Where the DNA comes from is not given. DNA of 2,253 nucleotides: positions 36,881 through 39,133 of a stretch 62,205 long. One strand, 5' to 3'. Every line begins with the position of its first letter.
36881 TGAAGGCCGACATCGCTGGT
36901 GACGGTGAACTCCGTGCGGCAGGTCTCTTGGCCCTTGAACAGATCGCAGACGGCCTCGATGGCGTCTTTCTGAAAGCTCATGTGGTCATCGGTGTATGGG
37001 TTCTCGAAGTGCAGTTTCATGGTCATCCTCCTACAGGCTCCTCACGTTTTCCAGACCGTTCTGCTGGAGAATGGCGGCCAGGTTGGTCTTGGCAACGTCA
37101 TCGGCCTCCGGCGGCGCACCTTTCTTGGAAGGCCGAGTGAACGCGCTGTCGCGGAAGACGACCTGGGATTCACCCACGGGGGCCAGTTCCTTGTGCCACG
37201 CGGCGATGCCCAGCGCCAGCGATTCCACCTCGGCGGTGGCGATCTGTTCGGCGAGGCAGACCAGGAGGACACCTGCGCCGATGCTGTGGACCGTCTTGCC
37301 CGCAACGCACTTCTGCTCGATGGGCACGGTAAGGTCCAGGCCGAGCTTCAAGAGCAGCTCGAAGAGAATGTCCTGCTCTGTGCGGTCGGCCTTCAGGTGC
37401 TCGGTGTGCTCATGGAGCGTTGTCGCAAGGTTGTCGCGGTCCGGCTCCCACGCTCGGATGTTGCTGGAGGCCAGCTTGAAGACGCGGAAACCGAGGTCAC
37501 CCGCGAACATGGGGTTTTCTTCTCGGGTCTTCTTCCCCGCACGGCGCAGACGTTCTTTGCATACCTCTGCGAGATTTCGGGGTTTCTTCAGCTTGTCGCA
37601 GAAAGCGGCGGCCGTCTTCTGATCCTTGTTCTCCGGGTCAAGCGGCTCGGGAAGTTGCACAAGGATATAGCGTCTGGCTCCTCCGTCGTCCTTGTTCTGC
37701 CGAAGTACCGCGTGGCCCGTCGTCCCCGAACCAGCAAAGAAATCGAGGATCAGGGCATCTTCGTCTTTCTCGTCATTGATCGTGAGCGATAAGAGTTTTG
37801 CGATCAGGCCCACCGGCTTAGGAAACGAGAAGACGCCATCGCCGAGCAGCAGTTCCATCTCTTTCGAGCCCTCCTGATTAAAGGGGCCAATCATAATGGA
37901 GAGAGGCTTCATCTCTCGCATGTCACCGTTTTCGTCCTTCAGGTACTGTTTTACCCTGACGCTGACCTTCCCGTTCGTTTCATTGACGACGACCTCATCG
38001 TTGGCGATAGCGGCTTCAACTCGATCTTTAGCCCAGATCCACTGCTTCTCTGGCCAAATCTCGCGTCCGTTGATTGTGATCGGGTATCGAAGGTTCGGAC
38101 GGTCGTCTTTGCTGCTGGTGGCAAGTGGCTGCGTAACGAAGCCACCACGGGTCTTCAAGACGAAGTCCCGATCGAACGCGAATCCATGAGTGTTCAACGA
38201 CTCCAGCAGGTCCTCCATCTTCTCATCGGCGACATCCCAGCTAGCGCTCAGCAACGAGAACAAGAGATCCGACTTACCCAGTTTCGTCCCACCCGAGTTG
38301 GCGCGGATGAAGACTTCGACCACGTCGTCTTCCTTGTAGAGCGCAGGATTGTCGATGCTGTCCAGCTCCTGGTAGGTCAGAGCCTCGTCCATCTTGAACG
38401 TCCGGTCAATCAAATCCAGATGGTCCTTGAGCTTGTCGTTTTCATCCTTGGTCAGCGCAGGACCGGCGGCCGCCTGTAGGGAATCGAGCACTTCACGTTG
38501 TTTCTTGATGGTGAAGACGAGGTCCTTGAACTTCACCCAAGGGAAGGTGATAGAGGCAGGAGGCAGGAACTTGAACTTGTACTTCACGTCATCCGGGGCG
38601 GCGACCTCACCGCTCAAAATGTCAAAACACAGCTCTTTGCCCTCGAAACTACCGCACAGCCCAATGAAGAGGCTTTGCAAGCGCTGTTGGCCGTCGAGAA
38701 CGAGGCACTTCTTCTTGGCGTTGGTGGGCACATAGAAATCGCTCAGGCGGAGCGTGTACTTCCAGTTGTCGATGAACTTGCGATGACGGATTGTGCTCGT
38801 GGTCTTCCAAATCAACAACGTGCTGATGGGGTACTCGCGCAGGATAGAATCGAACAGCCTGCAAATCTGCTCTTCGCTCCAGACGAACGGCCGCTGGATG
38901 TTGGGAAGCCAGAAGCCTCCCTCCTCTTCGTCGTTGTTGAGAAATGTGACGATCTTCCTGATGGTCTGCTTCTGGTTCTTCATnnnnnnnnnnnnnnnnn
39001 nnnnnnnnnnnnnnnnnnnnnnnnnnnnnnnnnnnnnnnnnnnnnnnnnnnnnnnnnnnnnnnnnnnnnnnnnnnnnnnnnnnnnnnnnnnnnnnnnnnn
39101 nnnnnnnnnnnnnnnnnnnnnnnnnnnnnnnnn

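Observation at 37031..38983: DUF262 (GmrSD-type) domain fused in frame to only the C-terminal half of a Type III Mod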

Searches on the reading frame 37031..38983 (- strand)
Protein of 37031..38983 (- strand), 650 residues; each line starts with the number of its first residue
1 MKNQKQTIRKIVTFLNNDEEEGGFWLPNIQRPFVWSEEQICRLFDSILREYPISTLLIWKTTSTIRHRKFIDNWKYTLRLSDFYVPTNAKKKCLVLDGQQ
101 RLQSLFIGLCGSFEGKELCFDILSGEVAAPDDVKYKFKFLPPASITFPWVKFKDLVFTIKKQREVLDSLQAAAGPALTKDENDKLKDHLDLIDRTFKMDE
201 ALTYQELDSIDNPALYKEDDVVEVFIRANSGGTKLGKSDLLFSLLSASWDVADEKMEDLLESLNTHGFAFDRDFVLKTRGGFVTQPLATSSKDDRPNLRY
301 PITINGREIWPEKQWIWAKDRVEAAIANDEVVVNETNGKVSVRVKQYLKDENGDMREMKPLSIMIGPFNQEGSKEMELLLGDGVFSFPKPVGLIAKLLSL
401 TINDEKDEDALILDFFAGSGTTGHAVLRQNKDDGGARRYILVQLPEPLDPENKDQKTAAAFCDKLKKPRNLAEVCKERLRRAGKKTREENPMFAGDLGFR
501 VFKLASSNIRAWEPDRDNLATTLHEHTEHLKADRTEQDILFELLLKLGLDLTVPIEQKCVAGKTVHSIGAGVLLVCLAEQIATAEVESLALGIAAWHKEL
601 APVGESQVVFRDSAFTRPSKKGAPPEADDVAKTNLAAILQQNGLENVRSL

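Call 8: search_protein_families(library=pfam, proteins=[window:37031-38983:-], max_evalue=0.01)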
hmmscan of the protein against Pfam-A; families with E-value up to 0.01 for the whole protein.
window:37031-38983:- (650 aa): 2 families
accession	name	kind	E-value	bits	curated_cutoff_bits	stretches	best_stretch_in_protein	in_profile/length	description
PF03235.19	GmrSD_N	-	5.3e-29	102.2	33.2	1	15-245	5-198/199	GmrSD restriction endonuclease, N-terminal domain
PF01555.25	N6_N4_Mtase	-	2e-08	34.9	26.7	1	373-432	151-205/221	DNA methylase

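Call 9: search_protein_families(library=ncbifam, proteins=[window:37031-38983:-], max_evalue=0.01)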
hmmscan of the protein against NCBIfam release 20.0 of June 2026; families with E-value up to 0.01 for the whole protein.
window:37031-38983:- (650 aa): 0 families

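Call 10: find_homologous_proteins(query=window:37031-38983:-)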
Query window:37031-38983:- (650 aa): 7868 proteins with E <= 0.001 among 8000 candidates; the best 120 are listed.
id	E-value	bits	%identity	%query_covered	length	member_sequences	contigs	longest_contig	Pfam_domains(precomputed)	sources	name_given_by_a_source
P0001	1.7e-188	646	80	58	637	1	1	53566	PF01555.25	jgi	jgi:adenine-specific DNA-methyltransferase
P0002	6.8e-181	621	76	58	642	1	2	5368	PF01555.25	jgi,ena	jgi:adenine-specific DNA-methyltransferase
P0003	3.2e-180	619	75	58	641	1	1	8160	PF01555.25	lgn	-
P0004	2.5e-178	613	74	58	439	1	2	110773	PF01555.25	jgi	jgi:adenine-specific DNA-methyltransferase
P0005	7.3e-177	608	76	57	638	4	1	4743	PF01555.25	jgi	jgi:adenine-specific DNA-methyltransferase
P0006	3.5e-175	602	74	58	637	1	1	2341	PF01555.25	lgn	-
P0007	1.3e-174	600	73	58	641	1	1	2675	PF01555.25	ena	-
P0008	1.4e-173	597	73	58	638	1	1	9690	PF01555.25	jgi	jgi:adenine-specific DNA-methyltransferase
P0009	4.3e-169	582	71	58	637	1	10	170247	PF01555.25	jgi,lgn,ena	jgi:adenine-specific DNA-methyltransferase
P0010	8.0e-169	581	72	58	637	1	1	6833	PF01555.25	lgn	-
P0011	3.4e-166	573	70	58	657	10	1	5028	PF01555.25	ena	-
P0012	5.8e-166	572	69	58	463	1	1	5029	PF01555.25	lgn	-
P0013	2.0e-165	570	64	58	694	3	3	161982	PF01555.25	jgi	-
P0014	2.5e-164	566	71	58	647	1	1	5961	PF01555.25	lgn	-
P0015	3.2e-163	563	68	58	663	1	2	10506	PF01555.25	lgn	-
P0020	6.4e-159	548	88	43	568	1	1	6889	PF07510.17,PF03235.20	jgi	jgi:hypothetical protein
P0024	1.6e-157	544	87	43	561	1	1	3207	PF07510.17,PF03235.20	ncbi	-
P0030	8.2e-156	538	85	43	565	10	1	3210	PF07510.17,PF03235.20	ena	-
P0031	1.6e-155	537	87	43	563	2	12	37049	PF07510.17,PF03235.20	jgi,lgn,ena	jgi:hypothetical protein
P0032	2.6e-155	537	85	43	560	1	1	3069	PF07510.17,PF03235.20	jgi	jgi:hypothetical protein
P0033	3.5e-155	536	87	43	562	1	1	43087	PF07510.17,PF03235.20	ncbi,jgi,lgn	jgi:hypothetical protein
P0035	9.7e-155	535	87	43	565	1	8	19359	PF07510.17,PF03235.20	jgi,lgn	jgi:uncharacterized protein with ParB-like and HNH nuclease domain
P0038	2.2e-154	534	86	43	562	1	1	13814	PF07510.17,PF03235.20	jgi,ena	-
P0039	3.3e-154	533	84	43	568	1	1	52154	PF07510.17,PF03235.20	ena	-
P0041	5.8e-154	532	86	43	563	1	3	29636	PF07510.17,PF03235.20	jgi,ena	jgi:hypothetical protein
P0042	6.9e-154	532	83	43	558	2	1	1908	PF07510.17,PF03235.20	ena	-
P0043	6.9e-154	532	83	43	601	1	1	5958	PF07510.17,PF03235.20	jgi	jgi:hypothetical protein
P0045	8.7e-154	532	85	43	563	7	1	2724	PF07510.17,PF03235.20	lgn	-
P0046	1.0e-153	531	83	43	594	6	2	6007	PF07510.17,PF03235.20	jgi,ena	-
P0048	1.9e-153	530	84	43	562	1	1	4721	PF07510.17,PF03235.20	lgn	-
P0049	5.3e-153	529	86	43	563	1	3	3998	PF07510.17,PF03235.20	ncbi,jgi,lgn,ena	-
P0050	8.4e-153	528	83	43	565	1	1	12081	PF07510.17,PF03235.20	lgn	-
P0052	1.4e-152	528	84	43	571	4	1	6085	PF07510.17,PF03235.20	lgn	-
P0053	2.2e-152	527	83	43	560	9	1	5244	PF07510.17,PF03235.20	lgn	-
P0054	2.6e-152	527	85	43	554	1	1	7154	PF07510.17,PF03235.20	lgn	-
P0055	2.7e-152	527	87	43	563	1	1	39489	PF07510.17,PF03235.20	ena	-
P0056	4.0e-152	526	85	43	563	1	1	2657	PF07510.17,PF03235.20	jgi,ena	-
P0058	8.4e-152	525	82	43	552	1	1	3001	PF07510.17,PF03235.20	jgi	jgi:uncharacterized protein with ParB-like and HNH nuclease domain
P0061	1.1e-151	525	84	43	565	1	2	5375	PF07510.17,PF03235.20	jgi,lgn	jgi:hypothetical protein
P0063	2.7e-151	523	85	43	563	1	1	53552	PF07510.17,PF03235.20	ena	-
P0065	3.3e-151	523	81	44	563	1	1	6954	PF07510.17,PF03235.20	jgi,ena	-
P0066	3.7e-151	523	84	43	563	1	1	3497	PF07510.17,PF03235.20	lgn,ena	-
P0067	4.4e-151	523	85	43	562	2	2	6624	PF07510.17,PF03235.20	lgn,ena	-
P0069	4.6e-151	523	85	43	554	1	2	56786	PF07510.17,PF03235.20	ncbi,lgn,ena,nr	ncbi:MAG: DUF262 domain-containing protein [Deltaproteobacteria bacterium]|nr:DUF262 domain-containi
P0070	4.8e-151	522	83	43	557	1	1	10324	PF07510.17,PF03235.20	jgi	jgi:hypothetical protein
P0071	5.4e-151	522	85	43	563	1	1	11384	PF07510.17,PF03235.20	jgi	jgi:uncharacterized protein with ParB-like and HNH nuclease domain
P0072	5.8e-151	522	83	43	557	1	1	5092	PF07510.17,PF03235.20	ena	-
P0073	8.2e-151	522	84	43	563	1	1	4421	PF07510.17,PF03235.20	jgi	-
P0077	1.1e-150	521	80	44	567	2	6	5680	PF07510.17,PF03235.20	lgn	-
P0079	1.2e-150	521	83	43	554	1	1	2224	PF07510.17,PF03235.20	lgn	-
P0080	1.4e-150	521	82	43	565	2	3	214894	PF07510.17,PF03235.20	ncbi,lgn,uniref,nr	ncbi:DUF262 domain-containing protein [Dehalococcoides mccartyi]|uniref:DUF262 domain-containing pro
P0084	3.7e-150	520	83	43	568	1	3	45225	PF07510.17,PF03235.20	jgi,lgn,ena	jgi:hypothetical protein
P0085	4.3e-150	519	83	43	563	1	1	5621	PF07510.17,PF03235.20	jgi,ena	jgi:uncharacterized protein with ParB-like and HNH nuclease domain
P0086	7.9e-150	518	81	43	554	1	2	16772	PF07510.17,PF03235.20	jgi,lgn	-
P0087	8.1e-150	518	83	43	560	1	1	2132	PF07510.17,PF03235.20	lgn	-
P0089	1.4e-149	518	83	43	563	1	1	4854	PF07510.17,PF03235.20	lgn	-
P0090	1.5e-149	518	82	43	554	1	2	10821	PF07510.17,PF03235.20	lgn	-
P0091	1.7e-149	517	81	43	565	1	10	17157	PF07510.17,PF03235.20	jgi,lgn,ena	-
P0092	1.8e-149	517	83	43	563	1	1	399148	PF07510.17,PF03235.20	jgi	jgi:Protein of unknown function DUF262/Protein of unknown function (DUF1524)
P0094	2.5e-149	517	83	43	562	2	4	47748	PF07510.17,PF03235.20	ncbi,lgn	-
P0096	7.4e-149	515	69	54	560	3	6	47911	PF07510.17,PF03235.20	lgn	-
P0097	9.6e-149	515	83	43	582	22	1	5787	PF07510.17,PF03235.20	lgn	-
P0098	9.9e-149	515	83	43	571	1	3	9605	PF07510.17,PF03235.20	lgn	-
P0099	1.1e-148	515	81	43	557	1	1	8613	PF07510.17,PF03235.20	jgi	jgi:hypothetical protein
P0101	1.3e-148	514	69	54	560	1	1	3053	PF07510.17,PF03235.20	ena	-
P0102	1.3e-148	514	83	43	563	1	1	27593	PF07510.17,PF03235.20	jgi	jgi:uncharacterized protein with ParB-like and HNH nuclease domain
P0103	1.8e-148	514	70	54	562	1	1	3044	PF07510.17,PF03235.20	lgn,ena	-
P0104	2.1e-148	514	81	43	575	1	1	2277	PF07510.17,PF03235.20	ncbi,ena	-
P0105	2.1e-148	514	83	43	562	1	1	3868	PF07510.17,PF03235.20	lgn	-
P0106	3.0e-148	513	82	43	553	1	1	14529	PF07510.17,PF03235.20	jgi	jgi:hypothetical protein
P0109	5.1e-148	512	81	43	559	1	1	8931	PF07510.17,PF03235.20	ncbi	ncbi:DUF262 domain-containing protein [Chloroflexota bacterium]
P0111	6.3e-148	512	82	43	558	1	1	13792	PF07510.17,PF03235.20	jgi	jgi:Protein of unknown function DUF262/Protein of unknown function (DUF1524)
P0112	6.7e-148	512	82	43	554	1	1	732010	PF07510.17,PF03235.20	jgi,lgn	jgi:hypothetical protein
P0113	7.2e-148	512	81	43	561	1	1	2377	PF07510.17,PF03235.20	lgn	-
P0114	7.3e-148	512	82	43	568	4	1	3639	PF07510.17,PF03235.20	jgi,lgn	jgi:hypothetical protein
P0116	7.5e-148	512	83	43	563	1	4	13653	PF07510.17,PF03235.20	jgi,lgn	-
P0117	7.5e-148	512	83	43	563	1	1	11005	PF07510.17,PF03235.20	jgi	-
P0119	9.9e-148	512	81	43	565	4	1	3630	PF07510.17,PF03235.20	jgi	-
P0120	1.0e-147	511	69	54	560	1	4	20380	PF07510.17,PF03235.20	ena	-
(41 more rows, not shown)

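Call 11: search_protein_families(library=padloc, proteins=[window:37031-38983:-], max_evalue=0.001)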
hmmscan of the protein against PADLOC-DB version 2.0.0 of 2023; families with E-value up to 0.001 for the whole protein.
window:37031-38983:- (650 aa): 25 families
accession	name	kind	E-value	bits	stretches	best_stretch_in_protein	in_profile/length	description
PDLC03634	MTase_III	-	7.9e-84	280.7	1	277-649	277-620/621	Type III methyltransferase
PDLC04151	HEC-05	-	5.9e-57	191.7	1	1-278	20-311/600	-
PDLC03641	MTase_III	-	8.8e-41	138.2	1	279-524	290-516/657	Type III methyltransferase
PDLC04150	HEC-05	-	3.8e-38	129.7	1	23-278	21-295/583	-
PDLC03637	MTase_III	-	1.5e-29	101.1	1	302-506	313-506/513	Type III methyltransferase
PDLC03640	MTase_III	-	2.4e-25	86.9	1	271-444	253-431/654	Type III methyltransferase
PDLC04152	HEC-05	-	1e-24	85.1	2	187-278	207-297/566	-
PDLC03644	MTase_III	-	6e-24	82.7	1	278-446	214-383/542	Type III methyltransferase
PDLC03642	MTase_III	-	4.4e-22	76.4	1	312-443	272-396/528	Type III methyltransferase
PDLC04709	PDC-M55C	-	8.8e-21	72.1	1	18-109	23-107/554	-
PDLC04153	HEC-05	-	1.9e-20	70.6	2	4-145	5-161/621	-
PDLC03643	MTase_III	-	3.6e-15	54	1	297-454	119-276/465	Type III methyltransferase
PDLC03639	MTase_III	-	8.4e-15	52.1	1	362-449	401-484/639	Type III methyltransferase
PDLC03646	MTase_III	-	6.7e-13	45.4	1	300-471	686-851/1057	Type III methyltransferase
PDLC03645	MTase_III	-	6.9e-12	42.3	1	370-453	450-531/709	Type III methyltransferase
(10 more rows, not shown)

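Call 14: find_encoding_contigs(protein=window:37031-38983:-, flank=10000)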
Protein window:37031-38983:- (650 aa): 2 contigs read that carry it; 2 places shown.
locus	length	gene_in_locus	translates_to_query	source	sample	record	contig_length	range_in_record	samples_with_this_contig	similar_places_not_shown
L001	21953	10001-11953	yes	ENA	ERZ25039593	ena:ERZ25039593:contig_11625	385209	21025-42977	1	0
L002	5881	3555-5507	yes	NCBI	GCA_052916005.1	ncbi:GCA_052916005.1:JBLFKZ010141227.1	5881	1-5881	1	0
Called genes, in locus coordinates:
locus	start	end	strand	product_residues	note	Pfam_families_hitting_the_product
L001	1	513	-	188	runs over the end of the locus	-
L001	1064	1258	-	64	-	PF11211:DUF2997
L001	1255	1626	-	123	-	PF06868:DUF1257 (weak)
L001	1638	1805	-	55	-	-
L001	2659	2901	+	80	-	-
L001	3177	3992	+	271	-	-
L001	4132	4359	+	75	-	PF12728:HTH_17, PF13411:MerR_1 (weak), PF00376:MerR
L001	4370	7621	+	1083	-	PF00176:SNF2-rel_dom (faint), PF00270:DEAD (faint), PF04851:ResIII (faint), PF00271:Helicase_C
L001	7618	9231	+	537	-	PF13271:DUF4062, PF13749:HATPase_c_4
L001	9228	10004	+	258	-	PF14335:DUF4391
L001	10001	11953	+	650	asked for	PF03235:GmrSD_N, PF01555:N6_N4_Mtase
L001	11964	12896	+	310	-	PF04851:ResIII, PF00270:DEAD (weak)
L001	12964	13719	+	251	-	-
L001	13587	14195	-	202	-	-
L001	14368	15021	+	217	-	PF19778:RE_endonuc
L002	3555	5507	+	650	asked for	PF03235:GmrSD_N, PF01555:N6_N4_Mtase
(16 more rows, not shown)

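Call 15: find_encoding_contigs(protein=P0001, flank=10000, max_places=3)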
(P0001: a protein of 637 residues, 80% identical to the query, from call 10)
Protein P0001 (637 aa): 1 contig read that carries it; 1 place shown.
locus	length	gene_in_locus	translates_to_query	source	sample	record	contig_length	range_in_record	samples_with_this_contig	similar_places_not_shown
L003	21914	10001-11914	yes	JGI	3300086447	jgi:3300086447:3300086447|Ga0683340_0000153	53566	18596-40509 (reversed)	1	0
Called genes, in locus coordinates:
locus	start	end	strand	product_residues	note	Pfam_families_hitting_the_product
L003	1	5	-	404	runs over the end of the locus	PF02661:Fic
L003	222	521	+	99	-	-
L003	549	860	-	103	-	-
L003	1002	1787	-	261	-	-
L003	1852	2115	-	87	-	-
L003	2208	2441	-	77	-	PF00226:DnaJ (weak)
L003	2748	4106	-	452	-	PF03428:RP-C, PF11800:RP-C_C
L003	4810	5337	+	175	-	-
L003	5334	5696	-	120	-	-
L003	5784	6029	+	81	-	PF01402:RHH_1 (weak)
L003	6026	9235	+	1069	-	PF00176:SNF2-rel_dom, PF04851:ResIII (weak), PF00270:DEAD (faint), PF00271:Helicase_C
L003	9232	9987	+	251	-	PF14335:DUF4391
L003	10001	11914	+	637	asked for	PF01555:N6_N4_Mtase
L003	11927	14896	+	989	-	PF04851:ResIII, PF00270:DEAD (weak), PF19778:RE_endonuc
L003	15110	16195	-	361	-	PF01555:N6_N4_Mtase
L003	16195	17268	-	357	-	-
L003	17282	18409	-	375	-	PF02195:ParB_N (weak)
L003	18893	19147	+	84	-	-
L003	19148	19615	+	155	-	-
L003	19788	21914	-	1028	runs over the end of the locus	PF00656:Peptidase_C14, PF00270:DEAD, PF00271:Helicase_C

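Call 16: find_encoding_contigs(protein=P0020, flank=10000, max_places=3)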
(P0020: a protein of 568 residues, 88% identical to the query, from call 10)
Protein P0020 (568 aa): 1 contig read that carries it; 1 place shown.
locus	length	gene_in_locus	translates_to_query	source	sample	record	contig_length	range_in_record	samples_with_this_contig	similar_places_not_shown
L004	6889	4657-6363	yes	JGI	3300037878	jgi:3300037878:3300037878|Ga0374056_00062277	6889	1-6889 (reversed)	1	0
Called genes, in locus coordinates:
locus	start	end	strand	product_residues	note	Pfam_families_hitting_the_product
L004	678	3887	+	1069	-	PF00176:SNF2-rel_dom (faint), PF04851:ResIII (faint), PF00270:DEAD (faint), PF00271:Helicase_C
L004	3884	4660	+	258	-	PF14335:DUF4391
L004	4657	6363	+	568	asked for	PF03235:GmrSD_N, PF07510:GmrSD_C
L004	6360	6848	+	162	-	-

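Call 17: find_encoding_contigs(protein=P0033, flank=10000, max_places=3)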
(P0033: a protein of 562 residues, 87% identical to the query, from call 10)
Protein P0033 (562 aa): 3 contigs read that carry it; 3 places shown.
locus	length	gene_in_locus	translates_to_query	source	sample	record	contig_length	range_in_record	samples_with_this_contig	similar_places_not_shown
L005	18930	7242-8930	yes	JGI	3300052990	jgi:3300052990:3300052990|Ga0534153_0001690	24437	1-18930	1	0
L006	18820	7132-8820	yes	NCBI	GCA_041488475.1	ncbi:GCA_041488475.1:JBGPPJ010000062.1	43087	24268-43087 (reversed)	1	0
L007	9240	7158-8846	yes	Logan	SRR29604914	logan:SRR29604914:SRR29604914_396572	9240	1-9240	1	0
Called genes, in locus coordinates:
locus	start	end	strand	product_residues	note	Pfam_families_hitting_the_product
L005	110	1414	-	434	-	PF13482:RNase_H_2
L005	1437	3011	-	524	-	PF19614:DUF6119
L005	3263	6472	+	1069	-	PF00176:SNF2-rel_dom, PF04851:ResIII (weak), PF00270:DEAD (faint), PF00271:Helicase_C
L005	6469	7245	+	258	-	PF14335:DUF4391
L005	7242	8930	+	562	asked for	PF03235:GmrSD_N, PF07510:GmrSD_C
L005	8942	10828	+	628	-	PF01555:N6_N4_Mtase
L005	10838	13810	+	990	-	PF04851:ResIII, PF00270:DEAD, PF19778:RE_endonuc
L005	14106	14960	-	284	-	PF01609:DDE_Tnp_1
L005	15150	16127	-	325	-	-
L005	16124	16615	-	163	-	PF04542:Sigma70_r2, PF08281:Sigma70_r4_2, PF04545:Sigma70_r4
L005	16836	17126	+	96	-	-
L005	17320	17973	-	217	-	PF00156:Pribosyltran (weak)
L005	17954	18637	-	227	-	PF02481:DNA_processg_A, PF18306:LDcluster4 (weak)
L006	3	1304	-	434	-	?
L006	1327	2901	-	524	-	PF19614:DUF6119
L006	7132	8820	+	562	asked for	PF03235:GmrSD_N, PF07510:GmrSD_C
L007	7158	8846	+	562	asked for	PF03235:GmrSD_N, PF07510:GmrSD_C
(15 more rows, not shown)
